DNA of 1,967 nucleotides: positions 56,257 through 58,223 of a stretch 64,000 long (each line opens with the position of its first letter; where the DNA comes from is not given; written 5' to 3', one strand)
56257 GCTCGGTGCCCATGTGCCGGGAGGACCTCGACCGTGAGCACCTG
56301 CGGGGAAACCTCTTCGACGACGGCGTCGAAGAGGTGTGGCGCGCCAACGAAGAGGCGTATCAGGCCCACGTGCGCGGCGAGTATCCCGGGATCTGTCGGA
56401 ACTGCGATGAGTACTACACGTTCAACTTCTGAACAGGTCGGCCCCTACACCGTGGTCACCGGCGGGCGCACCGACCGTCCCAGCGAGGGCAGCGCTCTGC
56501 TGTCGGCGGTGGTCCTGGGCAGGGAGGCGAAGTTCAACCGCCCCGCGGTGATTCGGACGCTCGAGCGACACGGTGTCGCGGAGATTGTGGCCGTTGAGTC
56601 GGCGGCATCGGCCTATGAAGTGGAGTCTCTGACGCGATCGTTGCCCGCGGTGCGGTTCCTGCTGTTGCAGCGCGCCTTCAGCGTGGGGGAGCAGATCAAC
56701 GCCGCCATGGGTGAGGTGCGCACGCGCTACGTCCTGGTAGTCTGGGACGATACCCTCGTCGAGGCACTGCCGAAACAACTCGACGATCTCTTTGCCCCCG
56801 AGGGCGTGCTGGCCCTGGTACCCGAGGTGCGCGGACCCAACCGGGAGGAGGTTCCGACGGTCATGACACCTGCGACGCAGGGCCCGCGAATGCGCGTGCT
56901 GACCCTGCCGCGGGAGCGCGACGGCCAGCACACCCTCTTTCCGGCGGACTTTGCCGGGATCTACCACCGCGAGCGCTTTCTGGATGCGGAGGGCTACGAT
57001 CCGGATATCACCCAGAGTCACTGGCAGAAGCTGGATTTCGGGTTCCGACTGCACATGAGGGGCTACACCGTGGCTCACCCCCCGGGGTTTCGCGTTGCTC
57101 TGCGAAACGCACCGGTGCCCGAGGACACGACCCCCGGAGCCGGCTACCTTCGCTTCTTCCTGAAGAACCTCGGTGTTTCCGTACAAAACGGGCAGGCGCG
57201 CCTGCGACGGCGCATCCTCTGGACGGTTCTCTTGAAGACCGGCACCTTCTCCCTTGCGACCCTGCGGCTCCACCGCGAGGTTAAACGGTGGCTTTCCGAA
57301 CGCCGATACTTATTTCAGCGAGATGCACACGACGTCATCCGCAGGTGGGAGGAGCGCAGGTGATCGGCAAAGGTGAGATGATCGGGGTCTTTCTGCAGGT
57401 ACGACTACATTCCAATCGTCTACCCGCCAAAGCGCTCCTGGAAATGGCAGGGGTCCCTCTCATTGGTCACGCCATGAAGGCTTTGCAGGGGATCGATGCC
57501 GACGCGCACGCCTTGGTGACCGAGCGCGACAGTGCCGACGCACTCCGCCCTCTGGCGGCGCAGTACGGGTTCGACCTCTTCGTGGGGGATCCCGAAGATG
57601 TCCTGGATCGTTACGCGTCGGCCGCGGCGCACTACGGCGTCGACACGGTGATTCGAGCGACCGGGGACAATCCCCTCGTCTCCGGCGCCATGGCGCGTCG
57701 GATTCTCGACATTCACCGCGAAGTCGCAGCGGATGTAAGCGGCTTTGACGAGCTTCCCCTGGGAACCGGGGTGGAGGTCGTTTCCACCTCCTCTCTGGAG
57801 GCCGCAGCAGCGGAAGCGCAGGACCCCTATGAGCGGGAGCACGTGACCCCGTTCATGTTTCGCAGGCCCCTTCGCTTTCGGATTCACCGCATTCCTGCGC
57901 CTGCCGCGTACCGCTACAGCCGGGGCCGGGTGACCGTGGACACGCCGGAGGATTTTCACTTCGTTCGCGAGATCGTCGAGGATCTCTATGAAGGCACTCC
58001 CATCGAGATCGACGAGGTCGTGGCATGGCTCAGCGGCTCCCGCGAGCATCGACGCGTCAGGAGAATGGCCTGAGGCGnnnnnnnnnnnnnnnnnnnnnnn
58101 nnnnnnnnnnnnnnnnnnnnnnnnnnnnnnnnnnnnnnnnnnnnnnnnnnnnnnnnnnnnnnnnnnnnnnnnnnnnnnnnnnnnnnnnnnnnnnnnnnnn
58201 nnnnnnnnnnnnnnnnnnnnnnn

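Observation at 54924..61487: Coupled operon of a spiro-SPASM-type protein with glycan-modification enzymes, lacking any sugar-synthase gene, next to amidase/GerMN/flaA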

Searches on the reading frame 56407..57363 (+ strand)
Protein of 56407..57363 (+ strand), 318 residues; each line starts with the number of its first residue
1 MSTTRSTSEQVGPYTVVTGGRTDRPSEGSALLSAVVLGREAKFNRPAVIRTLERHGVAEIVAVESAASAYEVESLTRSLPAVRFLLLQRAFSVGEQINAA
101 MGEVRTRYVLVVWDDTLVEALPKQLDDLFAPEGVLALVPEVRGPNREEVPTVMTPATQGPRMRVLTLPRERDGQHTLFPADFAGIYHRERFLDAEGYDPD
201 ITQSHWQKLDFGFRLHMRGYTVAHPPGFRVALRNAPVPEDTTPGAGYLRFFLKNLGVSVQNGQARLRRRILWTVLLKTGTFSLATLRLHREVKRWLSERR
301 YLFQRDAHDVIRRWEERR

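Call 3: search_protein_families(library=ncbifam, proteins=[window:56407-57363:+], max_evalue=0.01)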
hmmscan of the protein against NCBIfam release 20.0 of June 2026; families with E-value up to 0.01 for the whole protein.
window:56407-57363:+ (318 aa): 0 families

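Call 4: search_protein_families(library=pfam, proteins=[window:56407-57363:+], max_evalue=0.01)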
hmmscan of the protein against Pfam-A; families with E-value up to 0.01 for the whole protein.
window:56407-57363:+ (318 aa): 0 families

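Call 24: search_solved_structures(query=A2, max_evalue=10, show_alignments=2)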
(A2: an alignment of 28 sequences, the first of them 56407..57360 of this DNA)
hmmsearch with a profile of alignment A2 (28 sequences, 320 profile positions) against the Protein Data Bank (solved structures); distinct sequences matched with E-value up to 10: 1.
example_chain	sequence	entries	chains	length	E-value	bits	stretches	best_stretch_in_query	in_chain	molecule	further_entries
4qq0_A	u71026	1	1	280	0.39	12.9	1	57-90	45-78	Adenylate cyclase-like protein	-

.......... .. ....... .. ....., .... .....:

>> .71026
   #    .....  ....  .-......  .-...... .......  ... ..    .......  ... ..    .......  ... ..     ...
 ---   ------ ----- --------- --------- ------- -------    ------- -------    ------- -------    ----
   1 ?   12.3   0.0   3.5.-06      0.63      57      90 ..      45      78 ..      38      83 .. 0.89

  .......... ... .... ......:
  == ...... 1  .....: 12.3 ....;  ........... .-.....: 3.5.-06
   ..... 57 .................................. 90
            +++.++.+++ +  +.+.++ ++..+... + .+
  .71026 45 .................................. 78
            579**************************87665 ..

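Call 25: find_homologous_proteins(query=window:56407-57360:+, max_evalue=0.001)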
Query window:56407-57360:+ (318 aa): 25 proteins with E <= 0.001 among 4065 candidates.
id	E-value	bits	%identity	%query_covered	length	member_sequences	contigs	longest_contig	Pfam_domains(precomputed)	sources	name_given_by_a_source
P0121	3.1e-188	643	91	100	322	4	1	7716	-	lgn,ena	-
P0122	9.8e-151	519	75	99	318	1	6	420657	-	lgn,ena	-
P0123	3.5e-148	511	72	100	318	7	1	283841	-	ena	-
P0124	2.9e-145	501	71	100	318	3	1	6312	-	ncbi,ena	-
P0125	4.6e-116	406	71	81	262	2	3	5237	-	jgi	jgi:hypothetical protein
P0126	1.7e-69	253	42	99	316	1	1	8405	-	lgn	-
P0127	1.1e-66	243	42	100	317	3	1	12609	-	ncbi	ncbi:MAG: hypothetical protein ACLFM6_02960 [Spirochaetaceae bacterium]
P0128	7.6e-62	227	39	99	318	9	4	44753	-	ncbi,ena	-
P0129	5.3e-57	212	37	99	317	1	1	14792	-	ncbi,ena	-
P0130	2.3e-55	206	39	99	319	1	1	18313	-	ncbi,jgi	-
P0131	6.1e-55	205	39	99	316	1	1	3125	-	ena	-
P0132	2.0e-53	200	36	99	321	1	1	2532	-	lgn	-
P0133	4.4e-53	199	36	99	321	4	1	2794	-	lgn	-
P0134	1.1e-50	191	35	99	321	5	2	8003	-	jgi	-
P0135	1.2e-49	187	34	89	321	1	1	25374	-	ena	-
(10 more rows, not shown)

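Call 37: predict_structure(alignment_id=A3)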
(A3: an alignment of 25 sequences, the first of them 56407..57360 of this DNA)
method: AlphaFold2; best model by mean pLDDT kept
length: 318 residues; sequences in the alignment: 25
mean_pLDDT: 88.1   pTM: 0.89
mean pLDDT of the five models: 88.1, 88.0, 87.5, 87.5, 86.8
residues with pLDDT >= 90: 188; 70-90: 107; 50-70: 23; < 50: 0
segments of 3 or more residues with pLDDT < 50: none
pLDDT, mean of each block of 10 residues (from residue 1): 61 81 82 91 79 92 88 85 90 95 95 94 93 93 92 86 86 89 96 95 94 95 93 88 89 91 85 69 84 93 92 82
secondary structure, 60 per line:
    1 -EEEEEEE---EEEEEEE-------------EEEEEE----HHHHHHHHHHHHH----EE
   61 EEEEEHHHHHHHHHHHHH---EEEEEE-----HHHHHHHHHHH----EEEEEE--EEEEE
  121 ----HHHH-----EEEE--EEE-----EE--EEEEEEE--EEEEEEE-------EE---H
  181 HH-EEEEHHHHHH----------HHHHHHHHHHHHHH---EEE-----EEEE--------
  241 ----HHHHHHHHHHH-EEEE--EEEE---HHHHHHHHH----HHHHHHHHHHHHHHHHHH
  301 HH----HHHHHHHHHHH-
elements in order: E2-8 E12-18 E32-37 H42-54 E59-65 H66-78 E82-87 H93-103 E108-113 E116-120 H125-128 E134-137 E140-142 E152-158 E161-167 E184-187 H188-193 H204-217 E221-223 E229-232 H245-255 E257-260 E263-266 H270-278 H283-302 H307-317

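Call 40: fold_search(model_id=the predicted structure, library=pdb)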
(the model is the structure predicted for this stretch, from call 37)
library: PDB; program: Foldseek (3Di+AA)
matches with E <= 10: 1538; with E <= 0.001: 321
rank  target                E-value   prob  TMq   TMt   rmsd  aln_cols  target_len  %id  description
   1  6nqt_F                4.3e-12  1.00  0.55  0.39   7.4       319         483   14  GalNac-T2 soaked with UDP-sugar (released 2020-01-29)
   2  6nqt_E                7.4e-12  1.00  0.56  0.39   7.5       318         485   15  GalNac-T2 soaked with UDP-sugar (released 2020-01-29)
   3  4d0t_F                1.8e-11  1.00  0.64  0.44   6.1       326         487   14  GalNAc-T2 crystal soaked with UDP-GalNAc, EA2 peptide and manganese (released 2014-05-28)
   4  4d11_B                2.2e-11  1.00  0.58  0.40   7.2       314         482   14  GalNAc-T2 crystal soaked with UDP-5SGalNAc, mEA2 peptide and manganese (Lower resolution dataset) (released 2014-05-28)
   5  6e4q_A                3.0e-11  1.00  0.58  0.39   7.9       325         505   12  Crystal Structure of the Drosophila Melanogaster Polypeptide N-Acetylgalactosaminyl Transferase PGANT9A in Complex wit (released 2018-09-12)
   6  4d0t_A                3.2e-11  1.00  0.63  0.43   6.1       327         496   14  GalNAc-T2 crystal soaked with UDP-GalNAc, EA2 peptide and manganese (released 2014-05-28)
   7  2ffu_A                3.2e-11  1.00  0.58  0.40   7.3       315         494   14  Crystal Structure of Human ppGalNAcT-2 complexed with UDP and EA2 (released 2006-01-31)
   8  4d11_C                3.9e-11  1.00  0.58  0.44   7.4       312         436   14  GalNAc-T2 crystal soaked with UDP-5SGalNAc, mEA2 peptide and manganese (Lower resolution dataset) (released 2014-05-28)
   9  5ndf_E                6.0e-11  1.00  0.58  0.40   7.3       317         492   14  Small-molecule inhibition of ppGalNAc-Ts selectively reduces mucin-type O-glycosylation (released 2017-11-01)
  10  6e4r_A                6.0e-11  1.00  0.59  0.39   7.8       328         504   12  Crystal Structure of the Drosophila Melanogaster Polypeptide N-Acetylgalactosaminyl Transferase PGANT9B (released 2018-09-12)
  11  4d0z_F                6.7e-11  1.00  0.59  0.41   6.6       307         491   14  GalNAc-T2 crystal soaked with UDP-5SGalNAc, mEA2 and manganese (Higher resolution dataset) (released 2014-05-28)
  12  6e7i_A                6.7e-11  1.00  0.58  0.39   7.1       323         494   14  Human ppGalNAcT2 I253A/L310A Mutant with EA2 and UDP (released 2020-01-29)
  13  6e4q_B                7.6e-11  1.00  0.56  0.38   8.2       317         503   12  Crystal Structure of the Drosophila Melanogaster Polypeptide N-Acetylgalactosaminyl Transferase PGANT9A in Complex wit (released 2018-09-12)
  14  8v9q_A                9.7e-11  1.00  0.59  0.40   7.9       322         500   13  Crystal structure of mGalNAc-T1 in complex with the mucin glycopeptide Muc5AC-13, Mn2+, and UDP. (released 2024-03-13)
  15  4d11_D                1.0e-10  1.00  0.58  0.40   7.3       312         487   14  GalNAc-T2 crystal soaked with UDP-5SGalNAc, mEA2 peptide and manganese (Lower resolution dataset) (released 2014-05-28)
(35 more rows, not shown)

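Call 79: search_protein_representatives(alignment_id=A3)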
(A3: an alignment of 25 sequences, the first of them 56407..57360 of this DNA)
Query: 25 sequences, 318 profile positions. Proteins with E-value up to 0.001 (for the whole library): 1818; up to 1e-10: 370; up to 1e-30: 206. The best 150 are listed.
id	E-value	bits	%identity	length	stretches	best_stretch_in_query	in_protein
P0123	1.9e-123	427.9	-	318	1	1-317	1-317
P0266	3.4e-116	404.1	-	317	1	1-317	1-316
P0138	5.4e-116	403.5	-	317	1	1-316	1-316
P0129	4.1e-114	397.3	-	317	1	1-316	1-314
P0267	4.4e-114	397.2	-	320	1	1-317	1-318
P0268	9.0e-114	396.2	-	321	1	1-315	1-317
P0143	1.4e-113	395.5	-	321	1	1-317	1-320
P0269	2.9e-113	394.5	-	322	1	1-317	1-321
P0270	5.1e-112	390.4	-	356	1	1-316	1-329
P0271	3.4e-110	384.4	-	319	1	1-317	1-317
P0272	1.0e-108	379.6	-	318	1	1-317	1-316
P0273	1.9e-108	378.7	-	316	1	1-317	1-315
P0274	5.2e-106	370.7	-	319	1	1-316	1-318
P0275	8.1e-106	370.0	-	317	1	1-317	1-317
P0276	2.0e-104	365.5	-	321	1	1-316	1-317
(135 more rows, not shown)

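Call 89: search_protein_families(library=padloc, proteins=[window:56407-57360:+], max_evalue=0.001)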
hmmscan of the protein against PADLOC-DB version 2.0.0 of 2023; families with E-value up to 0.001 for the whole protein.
window:56407-57360:+ (318 aa): 0 families

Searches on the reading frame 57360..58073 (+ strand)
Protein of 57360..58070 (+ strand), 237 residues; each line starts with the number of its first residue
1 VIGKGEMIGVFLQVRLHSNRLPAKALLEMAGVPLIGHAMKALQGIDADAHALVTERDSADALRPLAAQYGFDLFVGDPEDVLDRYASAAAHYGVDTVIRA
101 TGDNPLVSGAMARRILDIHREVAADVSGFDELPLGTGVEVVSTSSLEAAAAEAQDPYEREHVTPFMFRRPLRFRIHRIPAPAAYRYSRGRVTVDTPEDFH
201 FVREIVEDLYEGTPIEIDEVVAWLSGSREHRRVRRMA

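Call 3: search_protein_families(library=ncbifam, proteins=[window:57378-58073:+], max_evalue=0.01)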
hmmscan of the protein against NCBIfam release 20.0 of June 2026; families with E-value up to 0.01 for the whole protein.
window:57378-58073:+ (231 aa): 8 families
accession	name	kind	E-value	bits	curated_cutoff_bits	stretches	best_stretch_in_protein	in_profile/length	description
NF009905.0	PRK13368.1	subfamily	1.3e-10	41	255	1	8-114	9-115/243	3-deoxy-manno-octulosonate cytidylyltransferase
NF003952.0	PRK05450.1-5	subfamily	8.3e-10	38.2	193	1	9-114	10-117/250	3-deoxy-manno-octulosonate cytidylyltransferase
TIGR04321.1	spiroSPASM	subfamily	7.7e-08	31.4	250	1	82-223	85-224/510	spiro-SPASM protein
NF003948.0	PRK05450.1-1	equivalog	1.3e-05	24.5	281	1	6-121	10-128/248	3-deoxy-manno-octulosonate cytidylyltransferase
NF003950.0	PRK05450.1-3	subfamily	0.0001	21.7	234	1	5-115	6-119/248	3-deoxy-manno-octulosonate cytidylyltransferase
NF010933.0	PRK14353.1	equivalog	0.00039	19.2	505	1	9-141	18-154/453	bifunctional UDP-N-acetylglucosamine diphosphorylase/glucosamine-1-phosphate N-acetyltransferase GlmU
TIGR00466.1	kdsB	equivalog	0.00042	19.8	155.2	1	4-111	5-114/241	3-deoxy-manno-octulosonate cytidylyltransferase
NF010932.0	PRK14352.1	equivalog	0.0021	16.8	611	1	17-120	25-133/488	bifunctional UDP-N-acetylglucosamine diphosphorylase/glucosamine-1-phosphate N-acetyltransferase GlmU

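Call 4: search_protein_families(library=pfam, proteins=[window:57378-58073:+], max_evalue=0.01)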
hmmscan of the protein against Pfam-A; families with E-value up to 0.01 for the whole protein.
window:57378-58073:+ (231 aa): 2 families
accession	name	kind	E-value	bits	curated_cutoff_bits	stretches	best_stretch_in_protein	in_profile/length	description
PF02348.25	CTP_transf_3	-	1.9e-18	67.5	22.6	1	6-199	4-205/217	Cytidylyltransferase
PF12804.13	NTP_transf_3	-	1.4e-07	32.2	27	1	17-120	15-118/160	MobA-like NTP transferase domain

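Call 83: search_solved_structures(query=A7, max_evalue=0.01, show_alignments=1)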
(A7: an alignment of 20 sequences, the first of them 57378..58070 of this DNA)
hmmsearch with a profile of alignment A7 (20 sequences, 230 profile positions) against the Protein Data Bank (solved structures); distinct sequences matched with E-value up to 0.01: 16.
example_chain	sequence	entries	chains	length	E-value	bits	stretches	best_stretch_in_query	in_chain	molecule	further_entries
6oew_A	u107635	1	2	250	2.2e-37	131.7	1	1-224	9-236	Cytidylyltransferase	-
3tqd_A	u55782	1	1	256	1.4e-10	44.1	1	4-114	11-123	3-deoxy-manno-octulosonate cytidylyltransferase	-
3duv_A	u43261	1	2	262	1.9e-10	43.6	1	3-117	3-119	3-deoxy-manno-octulosonate cytidylyltransferase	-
1vh3_A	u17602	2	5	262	2.1e-10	43.5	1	3-117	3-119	3-deoxy-manno-octulosonate cytidylyltransferase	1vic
3jtj_A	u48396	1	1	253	2.3e-10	43.4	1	6-141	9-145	3-deoxy-manno-octulosonate cytidylyltransferase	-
8ees_A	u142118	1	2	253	1.1e-09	41.1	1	4-119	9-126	3-deoxy-manno-octulosonate cytidylyltransferase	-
1vh1_A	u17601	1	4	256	2.2e-09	40.1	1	4-122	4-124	3-deoxy-manno-octulosonate cytidylyltransferase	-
3k8d_A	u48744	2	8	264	3e-09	39.7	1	4-122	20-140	3-deoxy-manno-octulosonate cytidylyltransferase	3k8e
3oam_A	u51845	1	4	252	3.2e-09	39.6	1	3-119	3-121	3-deoxy-manno-octulosonate cytidylyltransferase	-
1gq9_A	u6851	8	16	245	4.6e-08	35.8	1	4-115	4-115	3-DEOXY-MANNO-OCTULOSONATE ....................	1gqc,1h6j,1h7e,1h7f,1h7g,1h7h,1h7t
2y6p_A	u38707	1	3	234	3.8e-07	32.8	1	2-111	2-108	3-DEOXY-MANNO-OCTULOSONATE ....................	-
4xwi_A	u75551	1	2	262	8.6e-07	31.7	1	4-111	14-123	3-deoxy-manno-octulosonate cytidylyltransferase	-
3pol_A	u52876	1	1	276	2.2e-06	30.3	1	3-113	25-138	3-deoxy-manno-octulosonate cytidylyltransferase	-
4fcu_A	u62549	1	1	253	2.3e-06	30.3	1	4-113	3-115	3-deoxy-manno-octulosonate cytidylyltransferase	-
9dqf_A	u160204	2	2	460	0.0012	21.3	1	10-147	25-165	Bifunctional protein GlmU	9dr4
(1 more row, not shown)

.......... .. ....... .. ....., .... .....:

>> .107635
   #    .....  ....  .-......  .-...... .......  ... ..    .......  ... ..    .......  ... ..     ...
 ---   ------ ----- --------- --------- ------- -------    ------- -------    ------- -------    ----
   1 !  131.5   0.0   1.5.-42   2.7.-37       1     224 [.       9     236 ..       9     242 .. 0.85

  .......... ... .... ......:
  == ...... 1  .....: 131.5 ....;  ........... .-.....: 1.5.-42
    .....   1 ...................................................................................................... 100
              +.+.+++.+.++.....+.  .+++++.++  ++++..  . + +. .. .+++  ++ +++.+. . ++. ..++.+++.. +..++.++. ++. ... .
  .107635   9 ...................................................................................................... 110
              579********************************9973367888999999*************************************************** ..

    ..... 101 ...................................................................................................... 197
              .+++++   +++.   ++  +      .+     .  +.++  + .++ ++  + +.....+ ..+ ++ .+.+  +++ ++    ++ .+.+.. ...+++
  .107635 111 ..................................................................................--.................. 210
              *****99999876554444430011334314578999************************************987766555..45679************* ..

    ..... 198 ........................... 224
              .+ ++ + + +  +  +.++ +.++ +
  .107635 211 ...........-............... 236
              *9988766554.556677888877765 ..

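Call 89: search_protein_families(library=padloc, proteins=[window:57360-58070:+], max_evalue=0.001)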
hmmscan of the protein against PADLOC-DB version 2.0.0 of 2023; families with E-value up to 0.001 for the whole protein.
window:57360-58070:+ (237 aa): 0 families
